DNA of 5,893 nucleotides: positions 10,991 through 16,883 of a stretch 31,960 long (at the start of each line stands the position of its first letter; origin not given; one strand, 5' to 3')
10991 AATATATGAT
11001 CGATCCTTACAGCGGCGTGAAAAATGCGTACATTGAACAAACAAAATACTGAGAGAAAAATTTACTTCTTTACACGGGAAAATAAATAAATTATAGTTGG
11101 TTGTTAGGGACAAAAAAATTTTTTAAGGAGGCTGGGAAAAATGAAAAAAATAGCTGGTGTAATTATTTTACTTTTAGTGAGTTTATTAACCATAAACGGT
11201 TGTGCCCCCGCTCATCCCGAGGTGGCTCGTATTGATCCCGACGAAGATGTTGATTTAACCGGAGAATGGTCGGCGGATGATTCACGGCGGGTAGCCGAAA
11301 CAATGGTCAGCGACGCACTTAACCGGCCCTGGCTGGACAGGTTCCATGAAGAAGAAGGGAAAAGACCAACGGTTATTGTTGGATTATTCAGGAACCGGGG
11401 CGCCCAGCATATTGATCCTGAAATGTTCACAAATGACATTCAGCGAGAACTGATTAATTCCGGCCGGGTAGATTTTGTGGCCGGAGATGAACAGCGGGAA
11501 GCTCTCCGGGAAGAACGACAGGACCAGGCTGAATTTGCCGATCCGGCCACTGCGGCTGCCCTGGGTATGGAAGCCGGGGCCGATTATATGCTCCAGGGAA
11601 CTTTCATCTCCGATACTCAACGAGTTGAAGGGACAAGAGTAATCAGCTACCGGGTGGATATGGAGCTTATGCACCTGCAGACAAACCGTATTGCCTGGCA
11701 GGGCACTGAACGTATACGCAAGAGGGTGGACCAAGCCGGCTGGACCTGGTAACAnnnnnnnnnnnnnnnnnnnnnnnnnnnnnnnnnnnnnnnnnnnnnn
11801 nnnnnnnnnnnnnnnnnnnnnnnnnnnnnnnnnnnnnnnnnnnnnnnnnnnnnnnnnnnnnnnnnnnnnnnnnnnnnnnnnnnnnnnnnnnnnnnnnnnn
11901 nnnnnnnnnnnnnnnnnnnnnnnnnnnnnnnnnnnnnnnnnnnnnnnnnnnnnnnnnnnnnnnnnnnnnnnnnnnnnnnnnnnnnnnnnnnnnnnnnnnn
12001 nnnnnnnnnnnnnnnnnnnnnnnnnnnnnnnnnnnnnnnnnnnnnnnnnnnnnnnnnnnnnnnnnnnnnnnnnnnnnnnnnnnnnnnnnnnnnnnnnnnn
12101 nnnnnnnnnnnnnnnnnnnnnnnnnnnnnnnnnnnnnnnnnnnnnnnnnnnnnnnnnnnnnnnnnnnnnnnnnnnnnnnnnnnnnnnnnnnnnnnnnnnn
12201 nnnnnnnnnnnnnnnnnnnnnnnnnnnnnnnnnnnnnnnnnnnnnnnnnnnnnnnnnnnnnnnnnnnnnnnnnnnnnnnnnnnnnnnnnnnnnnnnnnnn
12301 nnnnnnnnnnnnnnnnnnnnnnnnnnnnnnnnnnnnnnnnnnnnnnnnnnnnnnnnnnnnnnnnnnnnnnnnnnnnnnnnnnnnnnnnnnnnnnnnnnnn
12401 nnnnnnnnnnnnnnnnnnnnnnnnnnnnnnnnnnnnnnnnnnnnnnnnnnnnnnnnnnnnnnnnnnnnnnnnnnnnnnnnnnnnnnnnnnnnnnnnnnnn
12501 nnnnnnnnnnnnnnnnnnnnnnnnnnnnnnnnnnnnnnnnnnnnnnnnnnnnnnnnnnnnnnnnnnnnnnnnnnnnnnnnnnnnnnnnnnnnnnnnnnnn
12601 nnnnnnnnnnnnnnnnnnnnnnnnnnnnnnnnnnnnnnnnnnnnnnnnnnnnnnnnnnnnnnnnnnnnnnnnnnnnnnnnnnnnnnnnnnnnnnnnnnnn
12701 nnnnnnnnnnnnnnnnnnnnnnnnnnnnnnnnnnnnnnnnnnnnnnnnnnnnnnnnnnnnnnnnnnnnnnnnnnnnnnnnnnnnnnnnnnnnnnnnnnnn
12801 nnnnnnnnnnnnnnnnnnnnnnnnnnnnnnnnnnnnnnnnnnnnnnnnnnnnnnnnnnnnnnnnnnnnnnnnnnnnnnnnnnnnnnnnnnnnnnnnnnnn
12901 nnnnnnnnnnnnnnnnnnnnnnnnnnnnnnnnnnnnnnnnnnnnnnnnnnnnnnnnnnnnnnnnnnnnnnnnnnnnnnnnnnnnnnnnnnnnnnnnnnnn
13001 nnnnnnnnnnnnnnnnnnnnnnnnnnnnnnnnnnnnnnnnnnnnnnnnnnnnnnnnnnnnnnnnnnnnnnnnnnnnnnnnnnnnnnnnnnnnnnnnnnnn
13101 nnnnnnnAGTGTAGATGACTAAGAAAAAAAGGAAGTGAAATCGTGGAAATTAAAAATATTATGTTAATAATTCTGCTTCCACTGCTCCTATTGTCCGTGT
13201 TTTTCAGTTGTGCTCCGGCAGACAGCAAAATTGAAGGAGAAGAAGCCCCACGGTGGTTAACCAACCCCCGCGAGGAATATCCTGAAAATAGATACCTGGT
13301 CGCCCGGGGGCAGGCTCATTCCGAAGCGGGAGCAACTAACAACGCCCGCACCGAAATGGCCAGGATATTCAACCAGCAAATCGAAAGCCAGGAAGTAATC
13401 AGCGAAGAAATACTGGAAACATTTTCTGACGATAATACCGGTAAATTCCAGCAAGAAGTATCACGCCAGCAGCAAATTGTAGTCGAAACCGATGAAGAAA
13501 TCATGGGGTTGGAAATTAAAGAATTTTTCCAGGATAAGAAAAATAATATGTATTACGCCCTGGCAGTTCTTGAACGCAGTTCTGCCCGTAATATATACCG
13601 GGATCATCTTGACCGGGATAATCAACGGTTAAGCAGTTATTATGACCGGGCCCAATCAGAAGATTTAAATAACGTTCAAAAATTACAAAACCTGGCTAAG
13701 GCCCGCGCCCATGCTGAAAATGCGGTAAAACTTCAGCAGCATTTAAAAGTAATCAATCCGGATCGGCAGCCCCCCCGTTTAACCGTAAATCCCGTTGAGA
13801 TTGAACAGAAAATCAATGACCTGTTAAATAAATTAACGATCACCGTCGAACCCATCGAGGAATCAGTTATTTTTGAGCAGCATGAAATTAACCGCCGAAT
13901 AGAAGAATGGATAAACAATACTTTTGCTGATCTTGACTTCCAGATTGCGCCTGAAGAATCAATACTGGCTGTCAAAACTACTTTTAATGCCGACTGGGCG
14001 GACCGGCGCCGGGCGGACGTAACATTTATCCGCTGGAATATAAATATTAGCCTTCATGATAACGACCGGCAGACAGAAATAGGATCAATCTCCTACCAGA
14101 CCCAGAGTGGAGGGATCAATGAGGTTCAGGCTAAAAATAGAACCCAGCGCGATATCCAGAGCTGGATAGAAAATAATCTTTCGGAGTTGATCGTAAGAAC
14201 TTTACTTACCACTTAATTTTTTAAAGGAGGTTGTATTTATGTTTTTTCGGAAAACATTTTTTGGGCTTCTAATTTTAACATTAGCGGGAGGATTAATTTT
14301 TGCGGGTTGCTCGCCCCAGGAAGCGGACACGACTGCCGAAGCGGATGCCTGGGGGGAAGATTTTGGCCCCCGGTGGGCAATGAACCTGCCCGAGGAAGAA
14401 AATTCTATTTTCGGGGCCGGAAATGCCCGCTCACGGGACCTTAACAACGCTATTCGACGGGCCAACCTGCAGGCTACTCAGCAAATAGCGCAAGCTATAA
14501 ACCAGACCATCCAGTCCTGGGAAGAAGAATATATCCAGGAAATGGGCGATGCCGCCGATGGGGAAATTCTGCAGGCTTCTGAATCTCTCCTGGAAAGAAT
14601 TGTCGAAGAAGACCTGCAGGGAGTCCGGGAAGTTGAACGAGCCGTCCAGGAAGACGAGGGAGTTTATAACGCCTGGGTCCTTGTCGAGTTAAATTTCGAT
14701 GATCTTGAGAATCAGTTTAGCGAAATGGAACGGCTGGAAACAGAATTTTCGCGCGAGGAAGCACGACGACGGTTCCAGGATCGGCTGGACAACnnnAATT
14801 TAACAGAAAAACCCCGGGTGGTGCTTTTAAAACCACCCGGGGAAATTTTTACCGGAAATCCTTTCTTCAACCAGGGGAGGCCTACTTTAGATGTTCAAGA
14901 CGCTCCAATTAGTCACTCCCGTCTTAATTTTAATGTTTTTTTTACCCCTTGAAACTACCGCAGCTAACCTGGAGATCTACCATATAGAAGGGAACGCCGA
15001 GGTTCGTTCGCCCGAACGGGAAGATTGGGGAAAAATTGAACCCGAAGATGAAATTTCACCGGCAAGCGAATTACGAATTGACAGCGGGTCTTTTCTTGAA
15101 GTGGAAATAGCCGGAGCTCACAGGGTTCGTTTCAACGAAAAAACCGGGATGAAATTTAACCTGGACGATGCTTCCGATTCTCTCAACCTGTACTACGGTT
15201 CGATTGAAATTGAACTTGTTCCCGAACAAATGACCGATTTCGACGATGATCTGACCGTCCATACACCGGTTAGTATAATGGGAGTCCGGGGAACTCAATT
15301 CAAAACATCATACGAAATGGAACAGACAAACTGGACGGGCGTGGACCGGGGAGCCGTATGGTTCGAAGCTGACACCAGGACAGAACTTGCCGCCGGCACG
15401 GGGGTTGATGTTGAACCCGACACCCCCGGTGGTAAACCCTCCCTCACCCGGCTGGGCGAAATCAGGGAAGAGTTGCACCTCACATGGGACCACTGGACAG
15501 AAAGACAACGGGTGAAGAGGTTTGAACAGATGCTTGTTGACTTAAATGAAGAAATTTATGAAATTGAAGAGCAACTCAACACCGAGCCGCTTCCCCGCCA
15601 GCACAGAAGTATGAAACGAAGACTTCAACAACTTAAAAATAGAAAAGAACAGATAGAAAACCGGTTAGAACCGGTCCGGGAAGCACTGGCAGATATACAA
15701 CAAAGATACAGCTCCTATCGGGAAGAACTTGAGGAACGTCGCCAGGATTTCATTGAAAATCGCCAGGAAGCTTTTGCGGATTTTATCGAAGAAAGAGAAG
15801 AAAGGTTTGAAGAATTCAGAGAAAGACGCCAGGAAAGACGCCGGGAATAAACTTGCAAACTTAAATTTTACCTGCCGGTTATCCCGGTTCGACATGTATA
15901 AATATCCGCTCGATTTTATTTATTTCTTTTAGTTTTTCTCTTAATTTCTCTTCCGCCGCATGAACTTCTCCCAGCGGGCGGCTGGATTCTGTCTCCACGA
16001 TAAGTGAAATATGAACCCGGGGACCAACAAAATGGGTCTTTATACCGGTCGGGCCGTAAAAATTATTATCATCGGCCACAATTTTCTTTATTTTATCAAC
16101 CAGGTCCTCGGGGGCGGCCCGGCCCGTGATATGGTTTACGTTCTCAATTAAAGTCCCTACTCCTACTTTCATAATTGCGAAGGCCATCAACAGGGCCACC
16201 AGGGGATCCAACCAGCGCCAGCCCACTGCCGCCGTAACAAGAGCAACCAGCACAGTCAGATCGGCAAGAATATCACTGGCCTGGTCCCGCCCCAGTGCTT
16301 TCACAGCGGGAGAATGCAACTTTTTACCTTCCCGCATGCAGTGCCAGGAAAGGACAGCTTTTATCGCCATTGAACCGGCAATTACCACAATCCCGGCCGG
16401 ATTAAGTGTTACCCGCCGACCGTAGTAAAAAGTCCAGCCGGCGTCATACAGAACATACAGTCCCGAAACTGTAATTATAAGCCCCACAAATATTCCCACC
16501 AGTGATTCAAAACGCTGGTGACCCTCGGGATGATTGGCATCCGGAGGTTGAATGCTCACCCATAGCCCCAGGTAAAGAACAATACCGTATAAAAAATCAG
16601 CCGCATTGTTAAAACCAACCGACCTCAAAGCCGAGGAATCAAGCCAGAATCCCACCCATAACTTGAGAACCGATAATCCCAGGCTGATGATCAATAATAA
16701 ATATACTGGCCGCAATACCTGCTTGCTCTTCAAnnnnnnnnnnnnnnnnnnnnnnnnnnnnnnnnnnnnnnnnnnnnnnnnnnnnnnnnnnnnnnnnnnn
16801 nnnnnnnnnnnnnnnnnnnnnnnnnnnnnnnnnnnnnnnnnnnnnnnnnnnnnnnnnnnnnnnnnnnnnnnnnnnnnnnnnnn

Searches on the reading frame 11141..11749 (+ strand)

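Call 23: search_protein_families(library=pfam, proteins=[window:11141-11749:+], max_evalue=0.001)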
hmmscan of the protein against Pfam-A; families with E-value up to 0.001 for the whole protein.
window:11141-11749:+ (203 aa): 1 family
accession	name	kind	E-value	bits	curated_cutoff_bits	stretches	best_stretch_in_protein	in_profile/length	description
PF13036.11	LpoB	-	1.3e-39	135.9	22.3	1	47-192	1-147/147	Peptidoglycan-synthase activator LpoB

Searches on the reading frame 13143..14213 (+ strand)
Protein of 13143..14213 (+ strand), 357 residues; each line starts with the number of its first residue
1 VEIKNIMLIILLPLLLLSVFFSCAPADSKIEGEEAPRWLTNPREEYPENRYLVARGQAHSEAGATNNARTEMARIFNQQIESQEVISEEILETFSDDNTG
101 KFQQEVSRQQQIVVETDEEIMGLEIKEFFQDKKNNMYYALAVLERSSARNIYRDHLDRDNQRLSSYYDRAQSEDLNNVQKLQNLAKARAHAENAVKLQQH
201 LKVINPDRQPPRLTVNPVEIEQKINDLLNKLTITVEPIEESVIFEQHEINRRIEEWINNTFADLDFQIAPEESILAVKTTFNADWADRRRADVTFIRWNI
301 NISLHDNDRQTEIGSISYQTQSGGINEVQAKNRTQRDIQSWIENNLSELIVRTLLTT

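Call 9: search_protein_families(library=pfam, proteins=[window:13143-14213:+], max_evalue=0.001)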
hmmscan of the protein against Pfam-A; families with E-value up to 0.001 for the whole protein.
window:13143-14213:+ (357 aa): 1 family
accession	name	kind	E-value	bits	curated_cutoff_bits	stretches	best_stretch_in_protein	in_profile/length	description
PF02169.21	LPP20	-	3.1e-10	40.8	25.9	1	36-143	1-96/97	LPP20 lipoprotein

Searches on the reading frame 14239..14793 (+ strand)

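Call 9: search_protein_families(library=pfam, proteins=[window:14239-14793:+], max_evalue=0.001)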
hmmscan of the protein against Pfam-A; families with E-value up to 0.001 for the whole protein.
window:14239-14793:+ (185 aa): 1 family
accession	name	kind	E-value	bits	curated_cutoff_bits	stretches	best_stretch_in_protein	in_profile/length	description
PF02169.21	LPP20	-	4.5e-05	24.3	25.9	1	44-151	1-96/97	LPP20 lipoprotein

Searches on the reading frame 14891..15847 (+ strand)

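Call 9: search_protein_families(library=pfam, proteins=[window:14891-15847:+], max_evalue=0.001)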
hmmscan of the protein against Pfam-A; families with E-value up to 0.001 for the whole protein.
window:14891-15847:+ (319 aa): 1 family
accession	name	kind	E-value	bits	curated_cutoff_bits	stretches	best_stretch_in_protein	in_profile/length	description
PF04773.18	FecR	-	6.4e-06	27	24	1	61-147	3-88/97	FecR protein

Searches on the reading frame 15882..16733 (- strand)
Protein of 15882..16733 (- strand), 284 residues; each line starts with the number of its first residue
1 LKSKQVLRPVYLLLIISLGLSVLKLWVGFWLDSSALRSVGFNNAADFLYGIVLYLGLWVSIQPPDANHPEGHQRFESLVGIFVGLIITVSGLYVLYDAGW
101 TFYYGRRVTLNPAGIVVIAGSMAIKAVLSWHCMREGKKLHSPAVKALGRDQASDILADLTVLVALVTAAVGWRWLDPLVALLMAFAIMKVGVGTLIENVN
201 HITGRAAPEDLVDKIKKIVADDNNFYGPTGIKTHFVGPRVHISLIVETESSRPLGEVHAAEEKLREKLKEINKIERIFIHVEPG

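Call 9: search_protein_families(library=pfam, proteins=[window:15882-16733:-], max_evalue=0.001)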
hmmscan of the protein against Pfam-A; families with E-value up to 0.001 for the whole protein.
window:15882-16733:- (284 aa): 2 families
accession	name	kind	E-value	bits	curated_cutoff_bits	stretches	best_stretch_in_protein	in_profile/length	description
PF01545.26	Cation_efflux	-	1.5e-37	129.7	26.6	1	12-200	3-195/198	Cation efflux family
PF16916.11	ZT_dimer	-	1.9e-08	34.7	26.7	1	208-283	2-77/78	Dimerisation domain of Zinc Transporter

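Call 61: search_protein_families(library=ncbifam, proteins=[window:15882-16733:-], max_evalue=0.00001)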
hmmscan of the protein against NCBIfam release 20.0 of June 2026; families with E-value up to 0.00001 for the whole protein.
window:15882-16733:- (284 aa): 10 families
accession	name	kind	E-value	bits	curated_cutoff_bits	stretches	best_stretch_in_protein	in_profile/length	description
TIGR01297.1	CDF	superfamily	5.4e-50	170.3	82.35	1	9-283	4-282/285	cation diffusion facilitator family transporter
NF033615.1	CDF_MamM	equivalog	3.5e-29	101.9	350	1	14-283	16-288/290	magnetosome biogenesis CDF transporter MamM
NF050169.1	CatEfflxFieF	equivalog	5.1e-29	101.4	420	1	18-283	16-281/282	cation efflux pump FieF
NF052621.1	MngEfTpMntE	equivalog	5.4e-29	101.5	500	1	26-283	21-281/293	manganese efflux transporter MntE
NF033616.1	CDF_MamB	equivalog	5.8e-27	94.9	350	1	10-283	9-283/284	magnetosome biogenesis CDF transporter MamB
NF007064.0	PRK09509.1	equivalog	4.1e-22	78.5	447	1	20-283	23-286/300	CDF family cation-efflux transporter FieF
NF052602.1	Zn_efflux_Cdf31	equivalog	3.4e-19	69.4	460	1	5-283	5-289/299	CDF family zinc efflux transporter Cdf31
NF040994.1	MamV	equivalog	2.8e-12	46.4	500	1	11-280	15-284/319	CDF transporter MamV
NF002923.0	PRK03557.1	equivalog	1.1e-08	34.7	408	1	52-219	63-229/313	CDF family zinc transporter ZitB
NF033827.1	CDF_efflux_DmeF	equivalog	2.8e-06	26.9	250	0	153-281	187-308/309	CDF family Co(II)/Ni(II) efflux transporter DmeF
